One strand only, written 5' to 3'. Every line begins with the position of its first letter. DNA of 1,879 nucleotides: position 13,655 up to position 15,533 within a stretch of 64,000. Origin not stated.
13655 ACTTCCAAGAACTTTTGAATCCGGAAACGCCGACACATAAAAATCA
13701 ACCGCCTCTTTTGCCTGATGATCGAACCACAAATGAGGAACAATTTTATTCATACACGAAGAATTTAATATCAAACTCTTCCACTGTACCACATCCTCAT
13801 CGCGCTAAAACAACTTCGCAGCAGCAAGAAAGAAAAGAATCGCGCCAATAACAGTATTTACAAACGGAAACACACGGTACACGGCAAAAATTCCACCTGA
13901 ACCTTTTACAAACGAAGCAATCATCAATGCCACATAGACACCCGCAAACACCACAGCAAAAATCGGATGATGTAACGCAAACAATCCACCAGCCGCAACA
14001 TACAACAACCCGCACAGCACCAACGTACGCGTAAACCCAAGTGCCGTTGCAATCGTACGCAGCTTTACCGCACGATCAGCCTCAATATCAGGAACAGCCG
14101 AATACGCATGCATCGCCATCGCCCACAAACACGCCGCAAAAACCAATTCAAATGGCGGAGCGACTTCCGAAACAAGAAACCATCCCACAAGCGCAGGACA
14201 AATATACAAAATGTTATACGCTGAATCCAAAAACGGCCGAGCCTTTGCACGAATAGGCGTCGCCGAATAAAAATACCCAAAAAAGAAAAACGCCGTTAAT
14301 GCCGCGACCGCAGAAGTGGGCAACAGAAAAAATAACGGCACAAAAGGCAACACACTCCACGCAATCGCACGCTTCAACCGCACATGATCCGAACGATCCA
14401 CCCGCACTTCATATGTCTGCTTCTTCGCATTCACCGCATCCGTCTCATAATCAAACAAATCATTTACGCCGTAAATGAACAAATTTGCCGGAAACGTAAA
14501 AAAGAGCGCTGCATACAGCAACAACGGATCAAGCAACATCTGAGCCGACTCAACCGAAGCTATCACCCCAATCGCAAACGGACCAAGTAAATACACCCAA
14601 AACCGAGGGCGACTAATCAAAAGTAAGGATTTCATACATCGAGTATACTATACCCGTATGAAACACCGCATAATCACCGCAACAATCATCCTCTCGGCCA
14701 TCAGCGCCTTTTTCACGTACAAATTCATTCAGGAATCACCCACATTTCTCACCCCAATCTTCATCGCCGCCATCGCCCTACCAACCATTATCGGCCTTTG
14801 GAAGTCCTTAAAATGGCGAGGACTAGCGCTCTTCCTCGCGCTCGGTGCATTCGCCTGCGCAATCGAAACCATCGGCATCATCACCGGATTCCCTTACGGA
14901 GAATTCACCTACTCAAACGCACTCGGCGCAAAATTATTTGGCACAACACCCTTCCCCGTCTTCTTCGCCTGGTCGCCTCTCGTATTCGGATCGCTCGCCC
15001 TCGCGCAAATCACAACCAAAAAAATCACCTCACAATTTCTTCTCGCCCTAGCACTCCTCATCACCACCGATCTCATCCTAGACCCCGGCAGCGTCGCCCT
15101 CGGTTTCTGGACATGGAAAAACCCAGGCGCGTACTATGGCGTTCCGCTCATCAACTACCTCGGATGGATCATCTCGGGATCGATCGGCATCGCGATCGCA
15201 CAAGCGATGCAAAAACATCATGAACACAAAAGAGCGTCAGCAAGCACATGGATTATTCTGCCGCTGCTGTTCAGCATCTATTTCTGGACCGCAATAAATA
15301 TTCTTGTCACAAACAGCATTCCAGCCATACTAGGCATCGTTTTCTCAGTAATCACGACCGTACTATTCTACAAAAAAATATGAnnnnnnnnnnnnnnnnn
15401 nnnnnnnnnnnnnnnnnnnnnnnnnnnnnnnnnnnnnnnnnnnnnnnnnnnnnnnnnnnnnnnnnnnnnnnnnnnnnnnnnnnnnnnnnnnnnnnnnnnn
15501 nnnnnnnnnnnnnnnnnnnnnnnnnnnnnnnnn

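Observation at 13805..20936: Carotenoid gene cluster with a bacterioruberin-like (C50) gene set, transcriptionally joined to a class II CPD photolyase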

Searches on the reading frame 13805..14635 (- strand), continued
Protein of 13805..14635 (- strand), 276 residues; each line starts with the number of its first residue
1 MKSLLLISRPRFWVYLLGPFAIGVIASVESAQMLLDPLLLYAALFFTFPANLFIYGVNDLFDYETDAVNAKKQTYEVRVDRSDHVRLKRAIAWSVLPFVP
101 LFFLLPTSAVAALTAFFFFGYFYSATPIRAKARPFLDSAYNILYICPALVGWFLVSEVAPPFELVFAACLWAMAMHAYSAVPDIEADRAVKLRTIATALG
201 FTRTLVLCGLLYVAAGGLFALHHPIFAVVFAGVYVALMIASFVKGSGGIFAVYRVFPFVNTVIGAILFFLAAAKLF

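Call 27: get_annotated_region(hit=H6, flank=6000)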
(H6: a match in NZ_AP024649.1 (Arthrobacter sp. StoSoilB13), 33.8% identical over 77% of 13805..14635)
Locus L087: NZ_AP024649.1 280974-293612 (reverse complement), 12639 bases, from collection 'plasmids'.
description: Arthrobacter sp. StoSoilB13 plasmid StoSoilB13-2, complete sequence
organism: Arthrobacter sp. StoSoilB13 (NCBI taxid 2830993)
taxonomy: Bacteria; Actinomycetota; Actinomycetes; Micrococcales; Micrococcaceae; Arthrobacter; Arthrobacter sp. StoSoilB13
host: -; source: -; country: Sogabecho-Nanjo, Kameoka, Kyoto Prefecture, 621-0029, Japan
typing (MOB-suite, as given by PLSDB): non-mobilizable
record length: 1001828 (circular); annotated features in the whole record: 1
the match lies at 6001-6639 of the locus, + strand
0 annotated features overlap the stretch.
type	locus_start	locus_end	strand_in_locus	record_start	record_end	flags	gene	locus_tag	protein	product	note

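Call 28: search_protein_families(library=ncbifam, proteins=[L086:5926-6828:+, L086:6821-7663:+, L086:4409-5926:+, L002:10001-10822:+, L002:9245-9994:-, L002:10811-12325:-], max_evalue=1e-10)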
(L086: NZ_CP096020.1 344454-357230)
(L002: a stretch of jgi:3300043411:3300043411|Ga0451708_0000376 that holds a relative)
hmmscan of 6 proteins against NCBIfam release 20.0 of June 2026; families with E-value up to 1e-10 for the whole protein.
L086:5926-6828:+ (300 aa): 5 families
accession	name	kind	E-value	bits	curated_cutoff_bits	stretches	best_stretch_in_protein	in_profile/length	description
NF009516.0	PRK12875.1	equivalog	4.8e-128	426.3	205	1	17-296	11-292/292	prenyltransferase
NF010119.0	PRK13595.1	equivalog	1.6e-38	132.9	248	1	25-246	14-236/292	prenyltransferase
NF009608.0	PRK13105.1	equivalog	1.8e-31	109.4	217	1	23-286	9-282/291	prenyltransferase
TIGR01474.1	ubiA_proteo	equivalog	4.3e-14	52.7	275.45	1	25-286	6-274/282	4-hydroxybenzoate octaprenyltransferase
NF009525.0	PRK12887.1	equivalog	1.3e-11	44.4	226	1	70-245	64-249/310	homogentisate phytyltransferase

L086:6821-7663:+ (280 aa): 2 families
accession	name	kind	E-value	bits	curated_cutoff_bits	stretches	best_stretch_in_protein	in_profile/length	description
NF041333.1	CruF_Halo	equivalog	1.1e-106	356.3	300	1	10-268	1-263/268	bisanhydrobacterioruberin hydratase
TIGR03460.1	crt_membr_arch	equivalog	6e-49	167.2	154.7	1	26-268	8-248/248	bisanhydrobacterioruberin hydratase CruF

L086:4409-5926:+ (505 aa): 9 families
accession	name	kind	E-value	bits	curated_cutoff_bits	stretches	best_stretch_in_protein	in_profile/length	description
NF058655.1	CrtID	equivalog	1.5e-225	749.5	640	1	18-496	1-478/478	bifunctional phytoene desaturase/3,4-desaturase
TIGR02734.1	crtI_fam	subfamily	5.6e-147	490.5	238.1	1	18-503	1-492/504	phytoene desaturase family protein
NF045637.1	carotdesatCrtDProt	equivalog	2.2e-66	224.3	580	1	18-502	1-485/485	1-hydroxycarotenoid 3,4-desaturase CrtD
NF042421.1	hydcarot_desat_CrtD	equivalog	1.3e-65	221.7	500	1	18-499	4-483/487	1-hydroxycarotenoid 3,4-desaturase CrtD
TIGR02730.1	carot_isom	equivalog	8.2e-19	67.8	586.9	1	18-499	3-488/493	carotenoid isomerase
TIGR03467.1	HpnE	equivalog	1.2e-16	61.1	283.05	1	18-67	1-52/430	hydroxysqualene dehydroxylase HpnE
TIGR02733.1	desat_CrtD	equivalog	3.6e-14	52.3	549.7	1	16-68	2-54/492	C-3',4' desaturase CrtD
NF045689.1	BCarotKetCrtO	equivalog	3.7e-14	52.2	1000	0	360-484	383-522/563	beta-carotene ketolase CrtO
NF005560.0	PRK07233.1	equivalog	2.2e-12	46.5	252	0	17-64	2-49/435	hypothetical protein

L002:10001-10822:+ (273 aa): 4 families
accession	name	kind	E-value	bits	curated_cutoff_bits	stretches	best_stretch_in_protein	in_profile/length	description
NF009516.0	PRK12875.1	equivalog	3.7e-76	256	205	1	3-272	21-287/292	prenyltransferase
NF009608.0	PRK13105.1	equivalog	4.3e-40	137.7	217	1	3-241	13-250/291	prenyltransferase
NF010119.0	PRK13595.1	equivalog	2.8e-38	132.1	248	1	3-259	16-274/292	prenyltransferase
NF009525.0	PRK12887.1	equivalog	3e-13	49.8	226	1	24-212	42-238/310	homogentisate phytyltransferase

L002:9245-9994:- (249 aa): 3 families
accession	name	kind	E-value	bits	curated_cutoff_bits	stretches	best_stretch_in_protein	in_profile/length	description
TIGR03460.1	crt_membr_arch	equivalog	1.4e-33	116.8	154.7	1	28-235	24-233/248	bisanhydrobacterioruberin hydratase CruF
NF041333.1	CruF_Halo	equivalog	4.7e-32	111.5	300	1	41-199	46-208/268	bisanhydrobacterioruberin hydratase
NF045693.1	GCarotHydoxCruF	equivalog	2.8e-12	46.6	400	1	49-192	57-215/310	gamma-carotene 1'-hydroxylase CruF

L002:10811-12325:- (504 aa): 9 families
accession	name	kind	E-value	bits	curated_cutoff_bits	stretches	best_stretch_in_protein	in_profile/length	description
NF058655.1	CrtID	equivalog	6e-189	628.8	640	1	8-487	1-477/478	bifunctional phytoene desaturase/3,4-desaturase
TIGR02734.1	crtI_fam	subfamily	1.5e-157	525.4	238.1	1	8-499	1-496/504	phytoene desaturase family protein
NF042421.1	hydcarot_desat_CrtD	equivalog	1.2e-74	251.6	500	1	7-486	3-478/487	1-hydroxycarotenoid 3,4-desaturase CrtD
NF045637.1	carotdesatCrtDProt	equivalog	3.1e-71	240.4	580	1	8-492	1-483/485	1-hydroxycarotenoid 3,4-desaturase CrtD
TIGR02730.1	carot_isom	equivalog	9.5e-29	100.6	586.9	1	205-484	205-481/493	carotenoid isomerase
NF045689.1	BCarotKetCrtO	equivalog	7e-25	87.6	1000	1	168-475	182-521/563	beta-carotene ketolase CrtO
TIGR02733.1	desat_CrtD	equivalog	4.8e-18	65.1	549.7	1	6-492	2-489/492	C-3',4' desaturase CrtD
NF005560.0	PRK07233.1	equivalog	1.8e-14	53.4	252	0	7-54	2-49/435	hypothetical protein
NF005547.0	PRK07208.1-3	equivalog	5.3e-11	41.9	380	0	3-61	2-60/465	hypothetical protein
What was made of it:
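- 13805..14635 (-): lyeJ-like UbiA-family prenyltransferase (276 aa). Predicted lycopene C5-elongase/1,2-hydratase. Halocatena LyeJ hits the same model at 426 bits (call 28).
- On LyeJ lycopene elongase/hydratase (UbiA superfamily; NCBIfam NF009516/PRK12875): Halocatena LyeJ from a crtI-lyeJ-cruF cluster scores 426 bits on the same model (call 28).
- On CruF, bisanhydrobacterioruberin hydratase (PF04240; TIGR03460; NF041333): This model appears specific to Halobacteria: Halocatena scores 356 bits (call 28).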

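Call 59: search_protein_families(library=ncbifam, proteins=[L087:5647-6846:+, L087:3576-5261:+, L087:2467-3579:+, L087:1487-2680:+, L087:5490-6023:+], max_evalue=1e-15)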
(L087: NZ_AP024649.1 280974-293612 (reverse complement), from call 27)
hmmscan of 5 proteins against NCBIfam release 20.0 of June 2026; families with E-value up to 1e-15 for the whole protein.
L087:5647-6846:+ (399 aa): 3 families
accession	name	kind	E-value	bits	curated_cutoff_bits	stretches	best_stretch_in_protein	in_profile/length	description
NF009608.0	PRK13105.1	equivalog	3.8e-141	469.4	217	1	111-395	5-289/291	prenyltransferase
NF010119.0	PRK13595.1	equivalog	6.6e-44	150.5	248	1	117-347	14-242/292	prenyltransferase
NF009516.0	PRK12875.1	equivalog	5.8e-39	133.9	205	1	117-349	19-248/292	prenyltransferase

L087:3576-5261:+ (561 aa): 6 families
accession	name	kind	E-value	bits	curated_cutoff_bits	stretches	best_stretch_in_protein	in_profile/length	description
TIGR02734.1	crtI_fam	subfamily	4.9e-166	553.3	238.1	1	10-548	1-499/504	phytoene desaturase family protein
NF058655.1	CrtID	equivalog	8.7e-136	453.5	640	2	11-268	2-251/478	bifunctional phytoene desaturase/3,4-desaturase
NF042421.1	hydcarot_desat_CrtD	equivalog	1.4e-56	192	500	2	7-269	1-256/487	1-hydroxycarotenoid 3,4-desaturase CrtD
NF045637.1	carotdesatCrtDProt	equivalog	3.6e-53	180.8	580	2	11-269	2-254/485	1-hydroxycarotenoid 3,4-desaturase CrtD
NF045689.1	BCarotKetCrtO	equivalog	5.6e-20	71.4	1000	0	387-522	381-522/563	beta-carotene ketolase CrtO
TIGR02730.1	carot_isom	equivalog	3.1e-16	59.3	586.9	0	10-62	3-55/493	carotenoid isomerase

L087:2467-3579:+ (370 aa): 1 family
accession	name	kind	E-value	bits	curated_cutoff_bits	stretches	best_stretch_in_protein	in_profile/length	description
TIGR03465.1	HpnD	equivalog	1.1e-19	70.5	278.6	1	95-281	3-168/267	presqualene diphosphate synthase HpnD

L087:1487-2680:+ (397 aa): 10 families
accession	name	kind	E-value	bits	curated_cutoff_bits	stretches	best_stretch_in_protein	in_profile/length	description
NF041169.1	f2_encap_cargo4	exception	7.7e-49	166.7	450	1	78-396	48-333/334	family 2 encapsulin nanocompartment cargo protein polyprenyl transferase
NF042416.1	GFPPS_Mycobact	equivalog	3e-38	131.7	600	1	41-393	2-346/350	bifunctional (2E,6E)-farnesyl/geranyl diphosphate synthase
NF041003.1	GGPP_syn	equivalog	1.3e-22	80.4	500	0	168-314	98-244/326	geranylgeranyl diphosphate synthase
NF045549.1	GGPPsyn_IdsB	equivalog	8.2e-22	77.7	475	0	169-325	124-277/346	geranylgeranyl diphosphate synthase IdsB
NF040698.1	IdsA_Meth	equivalog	3.5e-21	75.8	468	0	168-316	100-249/328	short chain isoprenyl diphosphate synthase IdsA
NF045485.1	FPPsyn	subfamily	1e-20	74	275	0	174-310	103-241/288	farnesyl diphosphate synthase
TIGR02749.1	prenyl_cyano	equivalog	1.6e-18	66.8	383.2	0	175-317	112-247/322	solanesyl diphosphate synthase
NF008140.0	PRK10888.1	equivalog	3.3e-18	66.1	412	0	173-316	107-243/323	octaprenyl diphosphate synthase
NF042417.1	NPPPS_Mycobact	equivalog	3.2e-16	59.3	600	0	99-321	69-260/335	nonaprenyl/(2E,6E)-farnesyl/geranylgeranyl diphosphat synthase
NF040789.2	gerfarn_diphsyn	equivalog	5.4e-16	58.7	560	0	174-318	126-268/345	geranylfarnesyl diphosphate synthase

L087:5490-6023:+ (177 aa): 0 families

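Call 71: get_annotated_region(hit=H2, flank=4000)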
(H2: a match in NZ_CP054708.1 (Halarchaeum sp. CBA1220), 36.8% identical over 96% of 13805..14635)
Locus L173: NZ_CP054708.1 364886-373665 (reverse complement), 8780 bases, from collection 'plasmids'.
description: Halarchaeum sp. CBA1220 plasmid pCBA1220-01, complete sequence
organism: Halarchaeum sp. CBA1220 (NCBI taxid 1853682)
taxonomy: Archaea; Euryarchaeota; Halobacteria; Halobacteriales; Halobacteriaceae; Halarchaeum; Halarchaeum sp. CBA1220
host: -; source: solar salt; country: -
typing (MOB-suite, as given by PLSDB): non-mobilizable
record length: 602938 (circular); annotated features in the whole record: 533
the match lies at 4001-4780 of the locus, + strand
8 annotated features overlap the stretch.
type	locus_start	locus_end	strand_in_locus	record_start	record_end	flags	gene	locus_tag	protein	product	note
CDS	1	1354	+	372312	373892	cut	-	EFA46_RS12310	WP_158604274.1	bacterio-opsin activator domain-containing protein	-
CDS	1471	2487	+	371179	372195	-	-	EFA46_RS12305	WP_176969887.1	phytoene/squalene synthase family protein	GO:0008299 - isoprenoid biosynthetic process [Evidence IEA]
CDS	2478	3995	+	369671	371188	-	crtI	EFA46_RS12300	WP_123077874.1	phytoene desaturase family protein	GO:0016117 - carotenoid biosynthetic process [Evidence IEA]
CDS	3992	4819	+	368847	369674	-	-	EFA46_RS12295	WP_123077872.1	prenyltransferase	-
CDS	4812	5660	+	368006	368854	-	cruF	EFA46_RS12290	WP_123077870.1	bisanhydrobacterioruberin hydratase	GO:0016117 - carotenoid biosynthetic process [Evidence IEA]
CDS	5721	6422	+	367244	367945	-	-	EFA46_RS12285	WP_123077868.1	CPBP family intramembrane glutamic endopeptidase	GO:0071586 - CAAX-box protein processing [Evidence IEA]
CDS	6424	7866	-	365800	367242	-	-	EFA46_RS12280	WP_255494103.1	MATE family efflux transporter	GO:0006855 - xenobiotic transmembrane transport [Evidence IEA]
CDS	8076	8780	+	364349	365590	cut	-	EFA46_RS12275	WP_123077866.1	MFS transporter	GO:0055085 - transmembrane transport [Evidence IEA]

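Call 72: get_annotated_region(hit=H3, flank=4000)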
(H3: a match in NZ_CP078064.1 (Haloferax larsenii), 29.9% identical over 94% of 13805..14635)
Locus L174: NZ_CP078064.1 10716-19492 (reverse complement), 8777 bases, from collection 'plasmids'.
description: Haloferax larsenii strain NCIM 5678 plasmid pHl5678-1, complete sequence
organism: Haloferax larsenii (NCBI taxid 302484)
taxonomy: Archaea; Euryarchaeota; Halobacteria; Halobacteriales; Haloferacaceae; Haloferax; Haloferax larsenii
host: -; source: Cell culture,Salt Lake; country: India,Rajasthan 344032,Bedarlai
typing (MOB-suite, as given by PLSDB): non-mobilizable
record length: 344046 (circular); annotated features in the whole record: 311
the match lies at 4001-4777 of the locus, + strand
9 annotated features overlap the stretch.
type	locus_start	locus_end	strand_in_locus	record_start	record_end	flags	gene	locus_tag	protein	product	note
CDS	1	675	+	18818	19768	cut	-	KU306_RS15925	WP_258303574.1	phosphoglucosamine mutase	-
CDS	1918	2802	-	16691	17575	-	-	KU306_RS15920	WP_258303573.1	alpha/beta hydrolase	-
CDS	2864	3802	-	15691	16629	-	-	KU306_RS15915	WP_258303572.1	UbiA family prenyltransferase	-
CDS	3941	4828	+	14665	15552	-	-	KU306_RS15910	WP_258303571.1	prenyltransferase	-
CDS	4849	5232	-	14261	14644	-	-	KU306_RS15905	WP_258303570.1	nuclear transport factor 2 family protein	-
CDS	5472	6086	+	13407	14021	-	-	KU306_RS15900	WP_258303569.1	phosphoribosyltransferase family protein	GO:0009116 - nucleoside metabolic process [Evidence IEA]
CDS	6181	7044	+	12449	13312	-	-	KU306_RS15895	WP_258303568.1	UbiA family prenyltransferase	-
CDS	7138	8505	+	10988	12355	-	-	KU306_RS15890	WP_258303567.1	geranylgeranyl reductase family protein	GO:0030494 - bacteriochlorophyll biosynthetic process [Evidence IEA]; GO:0015995 - chlorophyll biosynthetic process ...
CDS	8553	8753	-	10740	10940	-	-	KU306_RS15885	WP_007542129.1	hypothetical protein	-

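Call 73: get_annotated_region(hit=H4, flank=4000)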
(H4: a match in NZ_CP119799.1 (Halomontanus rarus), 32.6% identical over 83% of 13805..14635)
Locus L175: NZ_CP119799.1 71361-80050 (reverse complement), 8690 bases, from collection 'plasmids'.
description: Halomontanus rarus strain TS33 plasmid unnamed3, complete sequence
organism: Halomontanus rarus (NCBI taxid 3034020)
taxonomy: Archaea; Euryarchaeota; Halobacteria; Halobacteriales; Natrialbaceae; Halomontanus; Halomontanus rarus
host: -; source: cell culture,sediment; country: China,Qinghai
typing (MOB-suite, as given by PLSDB): non-mobilizable
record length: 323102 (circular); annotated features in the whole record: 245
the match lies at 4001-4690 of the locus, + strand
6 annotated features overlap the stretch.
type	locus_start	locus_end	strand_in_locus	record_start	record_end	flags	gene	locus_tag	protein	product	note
CDS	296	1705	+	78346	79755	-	-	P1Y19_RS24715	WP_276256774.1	PQQ-binding-like beta-propeller repeat protein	-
CDS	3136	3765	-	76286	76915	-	-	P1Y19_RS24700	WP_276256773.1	methyltransferase domain-containing protein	-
CDS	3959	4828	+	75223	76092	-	-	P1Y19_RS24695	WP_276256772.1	prenyltransferase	-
CDS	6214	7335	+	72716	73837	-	-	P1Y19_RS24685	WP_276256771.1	N-acetylmuramoyl-L-alanine amidase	-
CDS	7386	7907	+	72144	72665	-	-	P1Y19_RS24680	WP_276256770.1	hypothetical protein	-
CDS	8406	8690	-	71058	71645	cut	-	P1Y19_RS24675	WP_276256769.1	hypothetical protein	-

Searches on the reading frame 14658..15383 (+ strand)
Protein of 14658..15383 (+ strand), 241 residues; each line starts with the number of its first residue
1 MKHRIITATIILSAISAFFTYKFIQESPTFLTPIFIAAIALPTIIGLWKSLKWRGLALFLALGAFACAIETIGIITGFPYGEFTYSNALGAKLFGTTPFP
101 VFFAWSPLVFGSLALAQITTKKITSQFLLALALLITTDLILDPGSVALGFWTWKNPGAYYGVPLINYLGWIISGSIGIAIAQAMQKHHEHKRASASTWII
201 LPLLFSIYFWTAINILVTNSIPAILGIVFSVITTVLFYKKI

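Call 3: search_protein_families(library=pfam, proteins=[window:14658-15383:+], max_evalue=0.01)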
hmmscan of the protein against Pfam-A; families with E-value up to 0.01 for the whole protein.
window:14658-15383:+ (241 aa): 1 family
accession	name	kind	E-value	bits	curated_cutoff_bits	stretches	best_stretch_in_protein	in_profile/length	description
PF04240.17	Caroten_synth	-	2e-47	162.3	25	1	35-232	9-208/209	Carotenoid biosynthesis protein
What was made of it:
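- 14658..15383 (+): cruF (241 aa). Predicted hydratase of the C5 side chains (bisanhydrobacterioruberin hydratase type). PF04240, 162 bits (call 3).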

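Call 4: search_protein_families(library=ncbifam, proteins=[window:14658-15383:+], max_evalue=0.01)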
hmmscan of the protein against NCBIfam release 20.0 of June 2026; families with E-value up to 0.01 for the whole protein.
window:14658-15383:+ (241 aa): 3 families
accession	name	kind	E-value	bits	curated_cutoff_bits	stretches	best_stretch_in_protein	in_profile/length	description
TIGR03460.1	crt_membr_arch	equivalog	3.2e-49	168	154.7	1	14-230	25-237/248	bisanhydrobacterioruberin hydratase CruF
NF041333.1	CruF_Halo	equivalog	1.9e-41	142.3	300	1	34-231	53-255/268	bisanhydrobacterioruberin hydratase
NF045693.1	GCarotHydoxCruF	equivalog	1.1e-21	77.5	400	1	43-239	72-277/310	gamma-carotene 1'-hydroxylase CruF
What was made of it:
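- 14658..15383 (+): TIGR03460, 168 bits against a cut-off of 154.7 (call 4).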

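Call 10: find_encoding_contigs(protein=window:14658-15383:+, flank=10000, max_places=6)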
Protein window:14658-15383:+ (241 aa): 1 contig read that carries it; 1 place shown.
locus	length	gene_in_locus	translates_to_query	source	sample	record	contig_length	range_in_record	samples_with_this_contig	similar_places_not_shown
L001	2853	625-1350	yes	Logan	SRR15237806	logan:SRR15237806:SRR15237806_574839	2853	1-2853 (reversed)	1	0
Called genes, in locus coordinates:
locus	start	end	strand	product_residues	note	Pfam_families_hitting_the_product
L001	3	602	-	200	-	?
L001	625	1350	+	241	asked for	PF04240:Caroten_synth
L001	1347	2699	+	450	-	PF00875:DNA_photolyase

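Call 14: list_cluster_members(proteins=[P0001, P0002, window:14658-15383:+, window:17487-19025:-, window:4035-5123:+])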
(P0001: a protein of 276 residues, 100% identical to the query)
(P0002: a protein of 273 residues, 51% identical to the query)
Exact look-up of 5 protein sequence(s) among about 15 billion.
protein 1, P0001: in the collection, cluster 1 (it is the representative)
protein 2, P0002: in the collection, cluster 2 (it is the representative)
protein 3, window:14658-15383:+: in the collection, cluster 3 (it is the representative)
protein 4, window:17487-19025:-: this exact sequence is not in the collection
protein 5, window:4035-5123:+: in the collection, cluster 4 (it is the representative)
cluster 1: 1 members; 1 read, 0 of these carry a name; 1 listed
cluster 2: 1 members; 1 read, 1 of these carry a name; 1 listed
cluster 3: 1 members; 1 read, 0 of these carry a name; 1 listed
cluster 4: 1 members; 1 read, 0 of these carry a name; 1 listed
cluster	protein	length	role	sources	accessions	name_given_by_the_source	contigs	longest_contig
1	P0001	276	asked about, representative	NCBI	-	-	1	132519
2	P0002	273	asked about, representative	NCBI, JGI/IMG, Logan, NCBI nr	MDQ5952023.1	MAG: hypothetical protein QG626_150 [Patescibacteria group bacterium] | 4-hydroxybenzoate polyprenyltransferase | hypothetical protein [Patescibacteria group bacterium]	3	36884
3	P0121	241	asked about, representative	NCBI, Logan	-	-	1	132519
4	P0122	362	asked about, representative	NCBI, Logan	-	-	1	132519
